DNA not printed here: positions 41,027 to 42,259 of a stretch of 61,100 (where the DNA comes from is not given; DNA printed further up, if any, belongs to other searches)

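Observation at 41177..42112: Orphan Cas1 with an apparently degenerate active site, embedded among housekeeping genes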

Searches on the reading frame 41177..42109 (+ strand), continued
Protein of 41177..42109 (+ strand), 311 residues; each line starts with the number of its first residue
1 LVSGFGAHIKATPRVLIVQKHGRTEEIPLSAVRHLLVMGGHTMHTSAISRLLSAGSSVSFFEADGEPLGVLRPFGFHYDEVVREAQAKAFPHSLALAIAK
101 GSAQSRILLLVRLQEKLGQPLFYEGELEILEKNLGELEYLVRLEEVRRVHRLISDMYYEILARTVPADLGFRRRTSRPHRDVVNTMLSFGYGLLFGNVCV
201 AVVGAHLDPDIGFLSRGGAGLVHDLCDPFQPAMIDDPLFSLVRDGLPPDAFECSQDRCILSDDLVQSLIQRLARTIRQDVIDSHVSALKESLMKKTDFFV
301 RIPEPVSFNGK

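Call 16: find_encoding_contigs(protein=P0051, flank=10000, max_places=2)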
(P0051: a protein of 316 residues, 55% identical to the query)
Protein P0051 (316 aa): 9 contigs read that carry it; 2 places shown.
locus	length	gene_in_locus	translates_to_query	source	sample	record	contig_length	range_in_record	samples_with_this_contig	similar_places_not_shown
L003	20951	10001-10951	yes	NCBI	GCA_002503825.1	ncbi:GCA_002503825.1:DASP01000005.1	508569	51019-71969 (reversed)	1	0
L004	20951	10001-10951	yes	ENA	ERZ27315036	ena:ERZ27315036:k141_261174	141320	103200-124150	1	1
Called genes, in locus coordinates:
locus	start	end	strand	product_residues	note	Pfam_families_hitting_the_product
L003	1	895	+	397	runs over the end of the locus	PF01963:TraB_PrgY_gumN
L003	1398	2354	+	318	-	PF12863:DUF3821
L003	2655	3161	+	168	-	PF00881:Nitroreductase, PF14512:TM1586_NiRdase (weak), PF00881:Nitroreductase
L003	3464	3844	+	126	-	PF01880:Desulfoferrodox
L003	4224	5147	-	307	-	PF04332:DUF475, PF03741:TerC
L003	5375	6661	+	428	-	PF00215:OMPdecase, PF03737:RraA-like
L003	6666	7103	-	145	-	PF13291:ACT_4 (faint), PF01842:ACT (weak), PF13840:ACT_7 (faint), PF19571:ACT_8, PF22629:ACT_AHAS_ss (faint), PF01842:ACT (weak)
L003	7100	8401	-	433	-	PF00501:AMP-binding, PF14535:AMP-binding_C_2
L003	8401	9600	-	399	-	PF00501:AMP-binding, PF14535:AMP-binding_C_2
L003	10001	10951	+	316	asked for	PF01867:Cas_Cas1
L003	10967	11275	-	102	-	PF00708:Acylphosphatase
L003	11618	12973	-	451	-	PF02878:PGM_PMM_I, PF02879:PGM_PMM_II, PF02880:PGM_PMM_III, PF00408:PGM_PMM_IV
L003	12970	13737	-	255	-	PF03205:MobB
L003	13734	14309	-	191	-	PF19122:DUF5806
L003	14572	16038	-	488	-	PF00072:Response_reg, PF00989:PAS (weak), PF08448:PAS_4 (faint), PF13188:PAS_8 (faint), PF13426:PAS_9, PF00989:PAS (weak), PF13426:PAS_9 (weak), PF08447:PAS_3 (weak)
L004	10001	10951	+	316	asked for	PF01867:Cas_Cas1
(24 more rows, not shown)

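Call 17: find_encoding_contigs(protein=P0005, flank=10000, max_places=2)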
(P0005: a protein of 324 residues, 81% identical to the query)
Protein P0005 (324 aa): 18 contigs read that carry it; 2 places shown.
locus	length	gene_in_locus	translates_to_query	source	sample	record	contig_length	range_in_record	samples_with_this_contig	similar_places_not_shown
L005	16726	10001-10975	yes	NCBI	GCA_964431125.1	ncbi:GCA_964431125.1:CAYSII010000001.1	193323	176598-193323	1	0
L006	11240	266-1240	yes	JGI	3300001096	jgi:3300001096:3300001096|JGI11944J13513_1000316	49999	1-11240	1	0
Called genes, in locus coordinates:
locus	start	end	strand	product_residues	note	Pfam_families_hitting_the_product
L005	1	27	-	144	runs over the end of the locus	PF04608:PgpA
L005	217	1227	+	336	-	-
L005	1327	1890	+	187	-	PF00117:GATase, PF07722:Peptidase_C26 (weak)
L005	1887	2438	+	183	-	PF03692:CxxCxxCC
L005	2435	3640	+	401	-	PF01963:TraB_PrgY_gumN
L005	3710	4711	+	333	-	PF12863:DUF3821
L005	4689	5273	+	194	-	PF00881:Nitroreductase, PF14512:TM1586_NiRdase (weak), PF00881:Nitroreductase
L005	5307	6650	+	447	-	PF00215:OMPdecase, PF03737:RraA-like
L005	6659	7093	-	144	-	PF13291:ACT_4 (faint), PF01842:ACT (weak), PF13840:ACT_7 (faint), PF19571:ACT_8, PF22629:ACT_AHAS_ss (faint), PF01842:ACT (weak)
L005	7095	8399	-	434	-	PF00501:AMP-binding, PF14535:AMP-binding_C_2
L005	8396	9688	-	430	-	PF00501:AMP-binding, PF14535:AMP-binding_C_2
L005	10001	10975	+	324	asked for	PF01867:Cas_Cas1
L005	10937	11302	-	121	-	PF00708:Acylphosphatase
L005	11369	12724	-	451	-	PF02878:PGM_PMM_I, PF02879:PGM_PMM_II, PF02880:PGM_PMM_III, PF00408:PGM_PMM_IV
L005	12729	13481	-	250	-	PF03205:MobB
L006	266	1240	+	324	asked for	PF01867:Cas_Cas1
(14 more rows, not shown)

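Call 18: find_related_loci(query=A1, collection=genome_contigs, flank=8000)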
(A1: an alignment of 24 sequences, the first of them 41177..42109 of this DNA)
Query A1 (311 aa) in genome_contigs; peptide patterns used: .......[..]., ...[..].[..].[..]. (x = any residue, [..] = any of these).
272 stretches matched a pattern; 258 encode a relative of the query (tblastn E <= 1e-3); the best 80 are kept; 80 distinct loci.
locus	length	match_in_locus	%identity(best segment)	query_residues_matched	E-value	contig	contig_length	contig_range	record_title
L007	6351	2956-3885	82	1-310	1e-173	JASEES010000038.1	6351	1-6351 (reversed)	MAG: Methanolinea sp. isolate Yes46-04 NODE_40_length_6351_cov_5.055909, whole genome shotgun sequence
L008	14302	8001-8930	81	1-310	4e-171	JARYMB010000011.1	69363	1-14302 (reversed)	MAG: Methanolinea sp. isolate A05DMB-I-21 NODE_11_length_69363_cov_85.156135, whole genome shotgun sequence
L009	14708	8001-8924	81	1-308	2e-169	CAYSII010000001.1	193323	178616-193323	MAG TPA_asm: uncultured Methanolinea sp. isolate binchicken_co43_382 genome assembly, contig: NODE_24_length_193323_cov_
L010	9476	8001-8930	73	1-310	2e-159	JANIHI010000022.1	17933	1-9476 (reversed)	MAG: Methanolinea sp. isolate LCB019-065 scaffold_3789_c1, whole genome shotgun sequence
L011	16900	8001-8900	69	1-300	5e-143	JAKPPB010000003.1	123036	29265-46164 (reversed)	MAG: Methanobacteriota archaeon isolate JPNA_maxbin.098 k141_755320, whole genome shotgun sequence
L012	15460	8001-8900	69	1-300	3e-142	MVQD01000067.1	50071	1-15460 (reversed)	MAG: Methanoregulaceae archaeon PtaB.Bin056 A4E37_contig000067, whole genome shotgun sequence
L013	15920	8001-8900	69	1-300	3e-142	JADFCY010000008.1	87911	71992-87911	MAG: Methanolinea sp. isolate QR_Bin.1 NODE_8_length_87911_cov_62.1032, whole genome shotgun sequence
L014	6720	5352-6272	67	1-307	6e-141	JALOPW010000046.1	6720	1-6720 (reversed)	MAG: Methanolinea sp. isolate Prado139 scaffold_25167, whole genome shotgun sequence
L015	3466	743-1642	68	1-300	2e-145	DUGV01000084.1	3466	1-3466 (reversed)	MAG TPA_asm: Methanolinea sp. isolate UBA11423 contig_317556, whole genome shotgun sequence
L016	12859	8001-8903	67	1-301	6e-140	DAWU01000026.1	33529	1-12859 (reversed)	MAG TPA_asm: Methanolinea sp. UBA275 UBA275_contig_2377, whole genome shotgun sequence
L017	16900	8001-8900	68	1-300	2e-139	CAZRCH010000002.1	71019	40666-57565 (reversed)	MAG TPA_asm: uncultured Methanolinea sp. isolate SRP278314_co2_198 genome assembly, contig: NODE_640_length_71019_cov_14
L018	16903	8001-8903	65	1-301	1e-138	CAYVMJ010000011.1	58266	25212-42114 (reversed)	MAG TPA_asm: uncultured Methanolinea sp. isolate binchicken_co190_342 genome assembly, contig: NODE_1186_length_58266_co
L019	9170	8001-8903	65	1-301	2e-137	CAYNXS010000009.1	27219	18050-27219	MAG TPA_asm: uncultured Methanolinea sp. isolate SRP192927_co7_352 genome assembly, contig: NODE_2950_length_27219_cov_2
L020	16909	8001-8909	64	1-303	1e-132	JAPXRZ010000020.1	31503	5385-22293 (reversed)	MAG: Methanolinea sp. isolate binned_ad_9.15 NODE_1580_length_31503_cov_5.499618, whole genome shotgun sequence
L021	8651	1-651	91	95-311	4e-131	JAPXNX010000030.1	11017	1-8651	MAG: Methanolinea sp. isolate binned_ad_7.116 NODE_5950_length_11017_cov_2.880441, whole genome shotgun sequence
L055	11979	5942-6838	50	2-300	7e-99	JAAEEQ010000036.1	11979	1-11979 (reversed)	MAG: Methanomicrobiales archaeon isolate MM1 28_30bin1_281_scaffold_13098, whole genome shotgun sequence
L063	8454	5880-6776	49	2-300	3e-97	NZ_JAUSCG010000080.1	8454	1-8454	MAG: Methanocalculus sp. isolate E9_metabat.bin.14 E9_k141_14494, whole genome shotgun sequence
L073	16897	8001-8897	48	2-300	7e-97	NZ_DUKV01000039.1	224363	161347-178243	MAG: Methanocalculus sp. isolate UBA9912 contig_3564, whole genome shotgun sequence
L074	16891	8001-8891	49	2-298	8e-97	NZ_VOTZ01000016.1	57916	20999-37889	Methanocalculus taiwanensis strain P2F9704a SEQ16, whole genome shotgun sequence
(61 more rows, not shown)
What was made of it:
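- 258 species genomes carry a relative (call 18).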

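Call 20: search_protein_representatives(protein=window:41177-42109:+)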
Query: 311 residues. Proteins with E-value up to 0.001 (for the whole library): 3968; up to 1e-10: 576; up to 1e-30: 24. The best 150 are listed.
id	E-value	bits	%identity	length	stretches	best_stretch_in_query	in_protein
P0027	1.3e-115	402.1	59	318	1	2-303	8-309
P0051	8.7e-109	379.7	55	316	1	2-300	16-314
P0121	1.3e-79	283.9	44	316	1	2-300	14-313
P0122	7.1e-78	278.2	45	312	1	2-299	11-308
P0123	9.9e-78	277.7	44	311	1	2-300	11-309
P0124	2.7e-74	266.4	43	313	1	2-295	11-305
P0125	2.8e-70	253.2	46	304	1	2-299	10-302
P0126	8.0e-68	245.2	41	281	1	25-295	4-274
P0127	2.0e-62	227.4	55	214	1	2-201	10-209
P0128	1.1e-57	211.9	41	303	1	2-296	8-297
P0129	3.4e-55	203.7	41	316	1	2-288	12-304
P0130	2.7e-54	200.8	35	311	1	2-300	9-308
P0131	6.4e-54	199.5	49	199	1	121-300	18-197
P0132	2.5e-46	174.6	42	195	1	109-299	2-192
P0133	1.2e-44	169.1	95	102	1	186-265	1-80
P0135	5.6e-41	157.1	35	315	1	2-303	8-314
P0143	1.2e-28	116.6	31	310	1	2-293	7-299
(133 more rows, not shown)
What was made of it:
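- A search of all representatives finds 24 representatives at E<=1e-30, after which scores fall to canonical Cas1 at about 1e-20 (call 20).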

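Call 23: predict_structure(alignment_id=A1)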
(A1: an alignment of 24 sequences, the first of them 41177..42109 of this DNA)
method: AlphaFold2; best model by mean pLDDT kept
length: 311 residues; sequences in the alignment: 24
mean_pLDDT: 91.7   pTM: 0.88
mean pLDDT of the five models: 91.7, 90.4, 88.3, 88.2, 87.4
residues with pLDDT >= 90: 250; 70-90: 54; 50-70: 4; < 50: 3
segments of 3 or more residues with pLDDT < 50: 309-311
pLDDT, mean of each block of 10 residues (from residue 1): 83 93 91 88 93 92 85 89 95 96 97 94 96 96 96 96 94 89 95 93 93 92 96 96 93 91 91 93 96 94 63 31
secondary structure, 60 per line:
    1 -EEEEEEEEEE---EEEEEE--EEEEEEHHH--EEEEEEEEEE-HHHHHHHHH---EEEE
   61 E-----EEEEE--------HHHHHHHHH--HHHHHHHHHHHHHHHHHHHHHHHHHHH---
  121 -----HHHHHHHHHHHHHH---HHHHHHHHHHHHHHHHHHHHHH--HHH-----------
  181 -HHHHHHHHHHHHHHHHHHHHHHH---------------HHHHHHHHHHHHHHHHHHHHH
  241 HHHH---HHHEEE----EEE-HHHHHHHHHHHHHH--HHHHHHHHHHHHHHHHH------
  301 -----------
elements in order: E2-11 E15-20 E23-28 E34-43 H45-53 E57-61 E67-71 H80-88 H91-117 H126-139 H143-164 H182-204 H220-244 E251-253 E258-260 H262-275 H278-294
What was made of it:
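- On Cas1 superfamily (PF01867 / TIGR00287): AF2 model at pLDDT 91.7 with strands over residues 2-71 and helices over 80-294 (call 23).
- AF2 model with pLDDT 91.7 and pTM 0.88, containing both Cas1 domains (call 23). The AF2 model shows strand 1 beginning at residue 2 (call 23).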

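Call 26: find_encoding_contigs(protein=P0001, flank=6000, max_places=1)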
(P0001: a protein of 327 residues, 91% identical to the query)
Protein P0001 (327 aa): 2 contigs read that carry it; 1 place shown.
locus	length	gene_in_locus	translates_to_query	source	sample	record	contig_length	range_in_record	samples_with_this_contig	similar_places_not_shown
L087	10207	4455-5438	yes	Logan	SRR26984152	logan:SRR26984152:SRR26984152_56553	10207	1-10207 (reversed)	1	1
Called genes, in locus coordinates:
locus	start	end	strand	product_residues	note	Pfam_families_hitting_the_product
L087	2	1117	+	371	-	?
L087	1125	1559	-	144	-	PF13291:ACT_4 (faint), PF01842:ACT (weak), PF13840:ACT_7 (faint), PF19571:ACT_8, PF22629:ACT_AHAS_ss (faint), PF01842:ACT (weak)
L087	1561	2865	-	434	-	PF00501:AMP-binding, PF14535:AMP-binding_C_2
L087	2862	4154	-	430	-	PF00501:AMP-binding, PF14535:AMP-binding_C_2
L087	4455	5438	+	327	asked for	PF01867:Cas_Cas1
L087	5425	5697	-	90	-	PF00708:Acylphosphatase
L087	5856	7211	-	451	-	PF02878:PGM_PMM_I, PF02879:PGM_PMM_II, PF02880:PGM_PMM_III, PF00408:PGM_PMM_IV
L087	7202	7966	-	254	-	PF03205:MobB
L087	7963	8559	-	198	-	PF19122:DUF5806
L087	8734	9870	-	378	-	PF00072:Response_reg, PF00989:PAS (faint), PF13188:PAS_8 (weak), PF13426:PAS_9 (faint)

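Call 27: find_encoding_contigs(protein=P0121, flank=8000, max_places=1)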
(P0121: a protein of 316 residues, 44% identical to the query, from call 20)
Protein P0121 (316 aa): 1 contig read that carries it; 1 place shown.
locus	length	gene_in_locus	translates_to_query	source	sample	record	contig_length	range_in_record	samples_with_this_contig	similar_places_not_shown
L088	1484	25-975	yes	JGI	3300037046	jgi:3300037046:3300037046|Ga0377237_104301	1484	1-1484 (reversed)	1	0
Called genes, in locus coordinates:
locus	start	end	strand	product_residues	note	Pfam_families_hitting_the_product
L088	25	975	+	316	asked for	PF01867:Cas_Cas1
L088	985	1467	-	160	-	PF25399:DeaD_dimer, PF03880:DbpA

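Call 28: find_encoding_contigs(protein=P0130, flank=8000, max_places=1)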
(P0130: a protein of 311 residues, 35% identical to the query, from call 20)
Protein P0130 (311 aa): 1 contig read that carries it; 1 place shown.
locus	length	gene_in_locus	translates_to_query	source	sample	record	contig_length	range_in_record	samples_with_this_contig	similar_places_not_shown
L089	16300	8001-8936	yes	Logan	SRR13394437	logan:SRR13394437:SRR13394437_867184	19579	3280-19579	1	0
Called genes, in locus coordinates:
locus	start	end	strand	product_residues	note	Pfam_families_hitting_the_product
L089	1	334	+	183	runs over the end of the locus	PF00117:GATase, PF07722:Peptidase_C26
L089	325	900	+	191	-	PF03692:CxxCxxCC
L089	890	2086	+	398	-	PF01963:TraB_PrgY_gumN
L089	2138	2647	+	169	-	PF00881:Nitroreductase, PF14512:TM1586_NiRdase (weak), PF00881:Nitroreductase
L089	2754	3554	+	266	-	PF00072:Response_reg, PF00989:PAS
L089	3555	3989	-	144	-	PF13291:ACT_4 (faint), PF13840:ACT_7 (faint), PF01842:ACT (weak), PF19571:ACT_8, PF22629:ACT_AHAS_ss (faint)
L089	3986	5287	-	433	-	PF00501:AMP-binding, PF14535:AMP-binding_C_2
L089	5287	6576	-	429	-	PF00501:AMP-binding, PF14535:AMP-binding_C_2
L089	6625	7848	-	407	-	PF02274:ADI (weak)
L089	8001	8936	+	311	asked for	PF01867:Cas_Cas1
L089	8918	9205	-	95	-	PF00708:Acylphosphatase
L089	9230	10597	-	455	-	PF02878:PGM_PMM_I, PF02879:PGM_PMM_II, PF02880:PGM_PMM_III, PF00408:PGM_PMM_IV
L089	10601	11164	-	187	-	PF19122:DUF5806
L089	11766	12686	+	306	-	PF02899:Phage_int_SAM_1 (faint), PF13102:Phage_int_SAM_5 (faint), PF13495:Phage_int_SAM_4, PF00589:Phage_integrase, PF22823:MrpR_C_cat (faint)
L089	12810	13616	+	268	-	PF00977:His_biosynth, PF01207:Dus (faint), PF02581:TMP-TENI (faint), PF03060:NMO (faint), PF01180:DHO_dh (faint)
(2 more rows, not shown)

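Call 29: find_encoding_contigs(protein=P0143, flank=8000, max_places=1)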
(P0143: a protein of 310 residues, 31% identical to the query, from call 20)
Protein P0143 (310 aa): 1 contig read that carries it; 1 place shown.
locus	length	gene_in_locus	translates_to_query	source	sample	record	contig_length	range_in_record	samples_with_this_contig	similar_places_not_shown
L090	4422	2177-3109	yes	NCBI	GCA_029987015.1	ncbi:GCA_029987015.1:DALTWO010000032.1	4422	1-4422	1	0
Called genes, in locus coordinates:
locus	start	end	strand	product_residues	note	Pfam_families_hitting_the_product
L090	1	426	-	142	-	PF02254:TrkA_N, PF03435:Sacchrp_dh_NADP (weak), PF03807:F420_oxidored (faint), PF13241:NAD_binding_7 (faint)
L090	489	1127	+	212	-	PF01351:RNase_HII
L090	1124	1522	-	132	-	PF03686:UPF0146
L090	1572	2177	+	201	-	PF07998:Peptidase_M54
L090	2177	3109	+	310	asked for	PF01867:Cas_Cas1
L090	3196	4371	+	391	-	PF01926:MMR_HSR1, PF02421:FeoB_N, PF08438:YGR210-like_G4, PF02824:TGS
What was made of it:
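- Tried and rejected: The adjacency is also lost in L088 and in Methanocorpusculum L090 (calls 27, 29).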

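Call 30: list_cluster_members(proteins=[P0121, P0122, P0123, P0124, P0125, P0128, P0129, P0130, P0135, P0143])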
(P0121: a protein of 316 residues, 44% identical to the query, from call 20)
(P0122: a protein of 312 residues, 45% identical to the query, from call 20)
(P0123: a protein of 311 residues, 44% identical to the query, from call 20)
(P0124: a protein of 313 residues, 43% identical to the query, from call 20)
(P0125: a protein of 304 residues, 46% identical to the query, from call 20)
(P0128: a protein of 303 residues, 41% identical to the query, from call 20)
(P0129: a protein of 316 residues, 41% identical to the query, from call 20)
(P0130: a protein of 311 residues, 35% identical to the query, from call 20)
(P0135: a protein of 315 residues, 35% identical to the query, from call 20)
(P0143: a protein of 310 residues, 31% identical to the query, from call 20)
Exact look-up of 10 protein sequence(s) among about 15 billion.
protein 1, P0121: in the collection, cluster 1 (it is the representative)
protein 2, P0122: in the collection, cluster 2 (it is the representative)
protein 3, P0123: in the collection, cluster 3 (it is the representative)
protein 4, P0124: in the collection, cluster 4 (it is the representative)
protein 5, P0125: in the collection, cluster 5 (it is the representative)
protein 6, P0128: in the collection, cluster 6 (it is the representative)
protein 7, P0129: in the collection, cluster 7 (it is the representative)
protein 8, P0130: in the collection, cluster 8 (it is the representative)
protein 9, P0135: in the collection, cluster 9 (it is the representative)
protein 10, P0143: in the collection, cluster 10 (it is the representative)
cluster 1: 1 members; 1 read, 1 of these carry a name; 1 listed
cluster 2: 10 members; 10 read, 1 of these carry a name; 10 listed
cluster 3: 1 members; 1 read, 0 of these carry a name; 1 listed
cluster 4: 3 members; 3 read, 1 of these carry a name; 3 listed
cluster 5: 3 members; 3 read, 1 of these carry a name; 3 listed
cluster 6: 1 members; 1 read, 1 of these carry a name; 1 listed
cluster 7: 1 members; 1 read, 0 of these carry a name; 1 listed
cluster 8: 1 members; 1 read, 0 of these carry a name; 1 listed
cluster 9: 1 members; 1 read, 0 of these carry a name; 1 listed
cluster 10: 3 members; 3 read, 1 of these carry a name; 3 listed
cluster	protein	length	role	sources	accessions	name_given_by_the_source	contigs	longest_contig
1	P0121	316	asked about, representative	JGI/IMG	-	CRISPR-associated endonuclease Cas1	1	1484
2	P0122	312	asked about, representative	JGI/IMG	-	-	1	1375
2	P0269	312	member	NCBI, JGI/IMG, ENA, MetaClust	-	\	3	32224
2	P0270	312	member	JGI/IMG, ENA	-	-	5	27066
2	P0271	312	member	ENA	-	-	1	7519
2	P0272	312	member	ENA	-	-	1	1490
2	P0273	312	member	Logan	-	-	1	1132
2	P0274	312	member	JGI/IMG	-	-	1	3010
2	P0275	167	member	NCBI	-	-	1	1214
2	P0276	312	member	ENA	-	-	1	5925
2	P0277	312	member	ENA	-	-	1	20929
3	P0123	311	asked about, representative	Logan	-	-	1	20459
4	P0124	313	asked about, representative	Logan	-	-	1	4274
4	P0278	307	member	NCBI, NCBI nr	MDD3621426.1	MAG: CRISPR-associated endonuclease Cas1 [Methanofollis sp.] | CRISPR-associated endonuclease Cas1 [Methanofollis sp.]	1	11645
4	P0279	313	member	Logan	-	-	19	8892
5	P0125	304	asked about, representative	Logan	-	-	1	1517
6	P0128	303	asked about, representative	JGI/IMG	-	CRISPR-associated endonuclease Cas1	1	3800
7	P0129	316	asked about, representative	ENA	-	-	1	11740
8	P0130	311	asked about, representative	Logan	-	-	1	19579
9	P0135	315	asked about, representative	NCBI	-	-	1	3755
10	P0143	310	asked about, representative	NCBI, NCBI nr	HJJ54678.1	MAG TPA: CRISPR-associated endonuclease Cas1 [Methanocorpusculum sp.] | CRISPR-associated endonuclease Cas1 [Methanocorpusculum sp.]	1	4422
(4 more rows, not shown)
